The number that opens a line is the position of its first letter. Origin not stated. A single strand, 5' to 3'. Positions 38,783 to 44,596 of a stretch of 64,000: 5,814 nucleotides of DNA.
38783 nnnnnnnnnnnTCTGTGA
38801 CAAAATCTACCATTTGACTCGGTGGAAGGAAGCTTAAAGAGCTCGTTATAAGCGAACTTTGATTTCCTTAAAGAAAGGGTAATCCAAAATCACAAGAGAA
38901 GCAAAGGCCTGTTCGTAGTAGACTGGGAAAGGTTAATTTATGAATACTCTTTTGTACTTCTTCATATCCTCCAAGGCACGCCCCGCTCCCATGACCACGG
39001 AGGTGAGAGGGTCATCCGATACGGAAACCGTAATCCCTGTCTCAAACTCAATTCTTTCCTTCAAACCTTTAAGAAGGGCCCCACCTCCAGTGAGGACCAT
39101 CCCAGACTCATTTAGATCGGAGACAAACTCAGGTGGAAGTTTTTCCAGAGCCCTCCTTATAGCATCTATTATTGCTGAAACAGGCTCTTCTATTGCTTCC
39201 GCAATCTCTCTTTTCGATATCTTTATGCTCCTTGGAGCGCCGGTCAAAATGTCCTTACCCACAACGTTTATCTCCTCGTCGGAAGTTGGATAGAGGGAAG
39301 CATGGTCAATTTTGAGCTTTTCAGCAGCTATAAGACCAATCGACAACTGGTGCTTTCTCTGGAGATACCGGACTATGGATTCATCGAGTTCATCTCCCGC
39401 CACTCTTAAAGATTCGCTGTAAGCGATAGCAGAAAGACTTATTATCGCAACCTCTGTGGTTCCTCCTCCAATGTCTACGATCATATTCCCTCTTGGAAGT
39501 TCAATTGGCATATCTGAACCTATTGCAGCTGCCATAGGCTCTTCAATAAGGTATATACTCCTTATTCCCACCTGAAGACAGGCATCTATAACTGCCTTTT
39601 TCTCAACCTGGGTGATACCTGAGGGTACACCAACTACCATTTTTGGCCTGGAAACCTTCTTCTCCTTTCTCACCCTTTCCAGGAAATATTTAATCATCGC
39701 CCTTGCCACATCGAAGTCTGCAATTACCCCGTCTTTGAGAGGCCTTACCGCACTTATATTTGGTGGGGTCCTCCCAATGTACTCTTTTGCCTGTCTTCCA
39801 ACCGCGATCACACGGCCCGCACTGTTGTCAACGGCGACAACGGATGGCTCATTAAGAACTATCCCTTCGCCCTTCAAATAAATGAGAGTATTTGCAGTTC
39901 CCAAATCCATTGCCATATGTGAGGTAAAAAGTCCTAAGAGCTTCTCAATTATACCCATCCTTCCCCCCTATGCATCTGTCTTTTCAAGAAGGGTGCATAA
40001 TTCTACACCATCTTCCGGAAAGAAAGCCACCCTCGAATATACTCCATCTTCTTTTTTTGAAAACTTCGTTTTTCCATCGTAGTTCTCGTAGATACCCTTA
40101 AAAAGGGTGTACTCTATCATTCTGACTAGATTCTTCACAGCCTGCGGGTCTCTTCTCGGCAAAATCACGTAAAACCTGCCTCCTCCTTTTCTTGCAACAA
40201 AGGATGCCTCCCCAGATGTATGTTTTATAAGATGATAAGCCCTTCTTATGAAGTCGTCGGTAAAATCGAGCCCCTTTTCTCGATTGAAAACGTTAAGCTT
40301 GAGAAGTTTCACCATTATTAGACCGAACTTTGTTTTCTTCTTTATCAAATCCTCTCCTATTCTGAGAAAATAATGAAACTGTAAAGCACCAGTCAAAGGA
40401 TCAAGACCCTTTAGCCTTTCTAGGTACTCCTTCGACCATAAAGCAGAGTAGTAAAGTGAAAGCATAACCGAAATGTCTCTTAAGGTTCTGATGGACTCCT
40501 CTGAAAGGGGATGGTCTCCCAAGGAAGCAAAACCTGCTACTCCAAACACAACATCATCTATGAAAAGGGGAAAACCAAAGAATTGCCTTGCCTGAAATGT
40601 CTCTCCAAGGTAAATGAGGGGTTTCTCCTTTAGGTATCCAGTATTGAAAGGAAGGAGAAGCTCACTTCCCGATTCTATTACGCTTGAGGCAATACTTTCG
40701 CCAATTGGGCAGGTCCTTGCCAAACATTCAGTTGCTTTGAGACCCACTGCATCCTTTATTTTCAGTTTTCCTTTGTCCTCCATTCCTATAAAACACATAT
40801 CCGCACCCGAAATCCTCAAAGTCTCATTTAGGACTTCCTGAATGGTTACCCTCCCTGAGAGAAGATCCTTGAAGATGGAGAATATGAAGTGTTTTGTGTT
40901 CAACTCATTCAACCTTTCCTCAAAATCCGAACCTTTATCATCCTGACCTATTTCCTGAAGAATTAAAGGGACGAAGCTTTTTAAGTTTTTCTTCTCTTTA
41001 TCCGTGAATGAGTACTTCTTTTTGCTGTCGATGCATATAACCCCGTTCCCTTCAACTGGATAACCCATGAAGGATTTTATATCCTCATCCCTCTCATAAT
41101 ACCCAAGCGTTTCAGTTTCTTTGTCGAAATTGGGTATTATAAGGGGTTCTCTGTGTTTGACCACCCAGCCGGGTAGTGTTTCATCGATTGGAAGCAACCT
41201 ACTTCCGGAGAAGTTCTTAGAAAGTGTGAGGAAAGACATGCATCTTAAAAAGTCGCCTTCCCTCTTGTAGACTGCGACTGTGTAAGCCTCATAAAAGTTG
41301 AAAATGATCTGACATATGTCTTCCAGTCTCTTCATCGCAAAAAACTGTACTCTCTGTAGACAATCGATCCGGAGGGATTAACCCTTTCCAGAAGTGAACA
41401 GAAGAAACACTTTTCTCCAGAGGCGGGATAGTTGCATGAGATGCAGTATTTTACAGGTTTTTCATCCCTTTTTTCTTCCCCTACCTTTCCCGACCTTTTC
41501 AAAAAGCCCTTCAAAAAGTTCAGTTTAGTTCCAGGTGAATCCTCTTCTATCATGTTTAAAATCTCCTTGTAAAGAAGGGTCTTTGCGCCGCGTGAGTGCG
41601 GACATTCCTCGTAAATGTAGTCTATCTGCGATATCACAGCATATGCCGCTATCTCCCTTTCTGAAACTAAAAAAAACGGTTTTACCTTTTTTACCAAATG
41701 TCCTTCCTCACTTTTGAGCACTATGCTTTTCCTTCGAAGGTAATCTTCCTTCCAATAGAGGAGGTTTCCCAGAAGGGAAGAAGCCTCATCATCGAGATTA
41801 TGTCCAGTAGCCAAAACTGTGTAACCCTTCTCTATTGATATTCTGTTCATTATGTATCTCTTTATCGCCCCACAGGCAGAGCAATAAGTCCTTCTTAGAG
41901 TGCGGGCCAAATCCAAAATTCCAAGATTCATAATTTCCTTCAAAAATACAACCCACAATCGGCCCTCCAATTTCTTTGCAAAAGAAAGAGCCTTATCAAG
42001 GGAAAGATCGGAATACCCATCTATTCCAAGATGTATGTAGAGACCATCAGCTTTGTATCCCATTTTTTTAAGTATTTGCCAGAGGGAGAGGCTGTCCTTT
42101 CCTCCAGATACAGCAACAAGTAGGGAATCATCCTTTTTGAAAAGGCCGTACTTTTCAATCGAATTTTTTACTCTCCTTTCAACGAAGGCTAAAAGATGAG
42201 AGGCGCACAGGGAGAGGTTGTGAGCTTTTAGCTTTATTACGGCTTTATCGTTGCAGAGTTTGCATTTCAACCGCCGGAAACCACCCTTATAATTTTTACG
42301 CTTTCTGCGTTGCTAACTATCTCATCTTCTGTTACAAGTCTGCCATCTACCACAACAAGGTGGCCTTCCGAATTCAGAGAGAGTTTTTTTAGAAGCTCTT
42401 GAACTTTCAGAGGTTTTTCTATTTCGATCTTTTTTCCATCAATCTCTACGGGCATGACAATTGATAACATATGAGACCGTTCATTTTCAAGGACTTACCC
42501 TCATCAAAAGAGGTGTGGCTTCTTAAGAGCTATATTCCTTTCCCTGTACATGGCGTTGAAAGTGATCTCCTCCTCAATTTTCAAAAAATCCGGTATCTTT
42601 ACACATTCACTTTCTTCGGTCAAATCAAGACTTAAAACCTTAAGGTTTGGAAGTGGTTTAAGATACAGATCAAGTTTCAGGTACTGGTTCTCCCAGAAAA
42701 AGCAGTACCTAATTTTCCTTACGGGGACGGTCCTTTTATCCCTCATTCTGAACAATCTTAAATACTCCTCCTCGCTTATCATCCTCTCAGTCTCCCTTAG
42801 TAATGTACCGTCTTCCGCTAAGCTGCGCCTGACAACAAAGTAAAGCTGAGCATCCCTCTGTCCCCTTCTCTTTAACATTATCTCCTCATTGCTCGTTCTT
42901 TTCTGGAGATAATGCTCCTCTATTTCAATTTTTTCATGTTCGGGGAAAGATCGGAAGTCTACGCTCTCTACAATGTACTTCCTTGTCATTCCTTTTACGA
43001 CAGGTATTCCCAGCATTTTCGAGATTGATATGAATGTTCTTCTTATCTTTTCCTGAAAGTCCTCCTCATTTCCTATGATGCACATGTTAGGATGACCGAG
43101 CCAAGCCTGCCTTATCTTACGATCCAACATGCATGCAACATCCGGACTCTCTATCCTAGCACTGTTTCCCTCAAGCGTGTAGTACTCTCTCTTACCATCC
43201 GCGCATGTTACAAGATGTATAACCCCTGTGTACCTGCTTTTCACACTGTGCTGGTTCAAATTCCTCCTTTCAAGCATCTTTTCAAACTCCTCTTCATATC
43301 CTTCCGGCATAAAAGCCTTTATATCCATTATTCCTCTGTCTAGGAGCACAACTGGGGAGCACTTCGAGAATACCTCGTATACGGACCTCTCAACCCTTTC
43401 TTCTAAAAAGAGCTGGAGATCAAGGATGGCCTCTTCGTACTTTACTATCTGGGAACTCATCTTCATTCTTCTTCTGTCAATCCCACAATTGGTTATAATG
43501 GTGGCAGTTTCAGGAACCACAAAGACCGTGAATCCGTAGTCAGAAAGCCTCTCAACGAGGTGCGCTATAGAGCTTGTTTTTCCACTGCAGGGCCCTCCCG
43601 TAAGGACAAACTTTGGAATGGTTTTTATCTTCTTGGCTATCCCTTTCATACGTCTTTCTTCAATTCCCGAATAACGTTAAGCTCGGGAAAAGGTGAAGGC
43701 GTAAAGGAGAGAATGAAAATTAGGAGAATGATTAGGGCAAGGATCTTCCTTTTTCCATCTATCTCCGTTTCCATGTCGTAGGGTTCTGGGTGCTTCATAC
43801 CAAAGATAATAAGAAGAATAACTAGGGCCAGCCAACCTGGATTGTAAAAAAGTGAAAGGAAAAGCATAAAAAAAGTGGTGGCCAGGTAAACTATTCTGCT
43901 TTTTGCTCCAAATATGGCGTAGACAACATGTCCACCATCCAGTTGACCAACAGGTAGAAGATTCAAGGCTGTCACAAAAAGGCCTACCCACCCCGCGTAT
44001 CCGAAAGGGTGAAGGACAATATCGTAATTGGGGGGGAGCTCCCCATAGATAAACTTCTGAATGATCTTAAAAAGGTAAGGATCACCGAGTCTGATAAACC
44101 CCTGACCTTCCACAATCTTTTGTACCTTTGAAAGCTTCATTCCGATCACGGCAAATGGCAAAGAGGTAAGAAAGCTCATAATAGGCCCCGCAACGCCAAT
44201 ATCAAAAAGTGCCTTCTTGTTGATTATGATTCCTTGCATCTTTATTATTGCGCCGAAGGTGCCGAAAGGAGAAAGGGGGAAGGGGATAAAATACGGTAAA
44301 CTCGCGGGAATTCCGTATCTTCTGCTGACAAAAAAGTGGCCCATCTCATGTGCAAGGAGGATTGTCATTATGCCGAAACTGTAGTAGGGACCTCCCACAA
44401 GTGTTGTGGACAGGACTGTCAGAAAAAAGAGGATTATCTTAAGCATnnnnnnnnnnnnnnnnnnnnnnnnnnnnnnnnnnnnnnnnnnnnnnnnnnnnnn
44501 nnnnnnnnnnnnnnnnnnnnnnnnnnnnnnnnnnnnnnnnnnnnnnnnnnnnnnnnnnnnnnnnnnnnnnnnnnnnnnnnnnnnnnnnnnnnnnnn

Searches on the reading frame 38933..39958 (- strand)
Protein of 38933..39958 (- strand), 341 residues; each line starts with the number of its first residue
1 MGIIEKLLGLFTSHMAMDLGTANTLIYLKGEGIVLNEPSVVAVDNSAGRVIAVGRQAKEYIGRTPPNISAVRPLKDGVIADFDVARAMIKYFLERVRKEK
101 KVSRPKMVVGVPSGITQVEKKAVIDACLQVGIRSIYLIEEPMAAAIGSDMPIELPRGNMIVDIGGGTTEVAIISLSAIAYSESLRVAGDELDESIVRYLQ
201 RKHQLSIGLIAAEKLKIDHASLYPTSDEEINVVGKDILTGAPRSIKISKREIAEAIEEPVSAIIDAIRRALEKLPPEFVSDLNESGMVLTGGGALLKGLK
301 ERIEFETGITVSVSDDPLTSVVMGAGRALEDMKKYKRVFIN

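Call 43: search_protein_families(library=pfam, max_evalue=0.00001, proteins=[window:38933-39958:-])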
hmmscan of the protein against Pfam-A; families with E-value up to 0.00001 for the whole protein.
window:38933-39958:- (341 aa): 5 families
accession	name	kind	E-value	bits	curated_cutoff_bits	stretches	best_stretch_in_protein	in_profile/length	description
PF06723.19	MreB_Mbl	-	8.8e-131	436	27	1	13-336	2-326/327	MreB/Mbl protein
PF14450.12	FtsA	-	2.9e-13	50.7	31.8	1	160-314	2-110/127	Cell division protein FtsA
PF00022.25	Actin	-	1.8e-12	47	27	1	38-202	31-190/410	Actin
PF00012.26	HSP70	-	2.5e-09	36.3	20.6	1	99-207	128-242/599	Hsp70 protein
PF11104.14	PilM_2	-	8.1e-07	28.7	27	0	287-315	278-306/340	Type IV pilus assembly protein PilM;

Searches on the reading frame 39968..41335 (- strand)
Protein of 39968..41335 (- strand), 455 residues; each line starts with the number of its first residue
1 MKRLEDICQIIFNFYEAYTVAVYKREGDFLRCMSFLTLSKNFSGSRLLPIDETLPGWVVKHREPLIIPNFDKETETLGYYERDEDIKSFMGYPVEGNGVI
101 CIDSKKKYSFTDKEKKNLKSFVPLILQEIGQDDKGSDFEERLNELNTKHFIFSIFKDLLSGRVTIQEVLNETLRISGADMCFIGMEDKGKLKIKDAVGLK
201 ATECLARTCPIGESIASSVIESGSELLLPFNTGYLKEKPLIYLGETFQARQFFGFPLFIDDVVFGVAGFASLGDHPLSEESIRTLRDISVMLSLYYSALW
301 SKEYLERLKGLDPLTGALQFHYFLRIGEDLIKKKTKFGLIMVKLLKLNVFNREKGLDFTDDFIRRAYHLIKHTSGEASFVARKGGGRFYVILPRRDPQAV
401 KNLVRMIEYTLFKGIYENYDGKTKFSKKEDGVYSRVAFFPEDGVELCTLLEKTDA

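Call 43: search_protein_families(library=pfam, max_evalue=0.00001, proteins=[window:39968-41335:-])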
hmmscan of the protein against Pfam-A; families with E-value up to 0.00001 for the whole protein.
window:39968-41335:- (455 aa): 4 families
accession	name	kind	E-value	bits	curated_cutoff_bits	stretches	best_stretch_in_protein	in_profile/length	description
PF13185.12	GAF_2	-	2.1e-16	60.8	28.6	2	164-288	7-127/136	GAF domain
PF01590.32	GAF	-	1.9e-12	48.3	22.4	0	4-123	6-127/133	GAF domain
PF00990.26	GGDEF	-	1e-07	32.3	23.8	1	332-410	28-106/161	Diguanylate cyclase, GGDEF domain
PF13492.12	GAF_3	-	1.8e-06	28.9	27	0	164-288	5-119/129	GAF domain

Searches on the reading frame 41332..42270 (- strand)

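Call 43: search_protein_families(library=pfam, max_evalue=0.00001, proteins=[window:41332-42270:-])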
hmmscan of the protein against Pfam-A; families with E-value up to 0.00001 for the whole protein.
window:41332-42270:- (312 aa): 2 families
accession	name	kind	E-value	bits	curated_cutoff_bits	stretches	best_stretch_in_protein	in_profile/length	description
PF01171.26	ATP_bind_3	-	1.4e-08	35.1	27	1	50-222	2-167/182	PP-loop family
PF22082.2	TtuA_LIM_N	-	1.8e-07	31.6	27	1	2-26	1-25/26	2-thiouridine synthetase TtuA, N-terminal LIM domain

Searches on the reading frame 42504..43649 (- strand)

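Call 44: search_protein_families(library=pfam, max_evalue=0.00001, proteins=[window:42504-43649:-])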
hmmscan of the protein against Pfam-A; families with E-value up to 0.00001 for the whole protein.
window:42504-43649:- (381 aa): 1 family
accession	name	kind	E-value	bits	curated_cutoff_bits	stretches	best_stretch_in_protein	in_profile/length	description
PF13521.12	AAA_28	-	2.8e-19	70.4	27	1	13-201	1-164/164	AAA domain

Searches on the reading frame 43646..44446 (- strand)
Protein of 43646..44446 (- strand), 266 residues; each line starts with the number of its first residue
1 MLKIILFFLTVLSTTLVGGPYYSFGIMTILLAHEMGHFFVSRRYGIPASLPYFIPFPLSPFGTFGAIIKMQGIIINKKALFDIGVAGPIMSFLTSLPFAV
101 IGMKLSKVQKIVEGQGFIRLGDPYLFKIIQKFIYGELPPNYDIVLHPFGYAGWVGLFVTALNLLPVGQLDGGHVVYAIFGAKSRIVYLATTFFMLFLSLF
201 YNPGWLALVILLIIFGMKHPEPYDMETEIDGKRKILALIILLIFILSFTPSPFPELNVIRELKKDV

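Call 44: search_protein_families(library=pfam, max_evalue=0.00001, proteins=[window:43646-44446:-])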
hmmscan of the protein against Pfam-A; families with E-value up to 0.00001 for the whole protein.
window:43646-44446:- (266 aa): 1 family
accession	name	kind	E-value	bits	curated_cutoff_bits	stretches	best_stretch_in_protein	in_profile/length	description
PF02163.28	Peptidase_M50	-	3.7e-22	79.2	27.2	1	22-184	2-200/221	Peptidase family M50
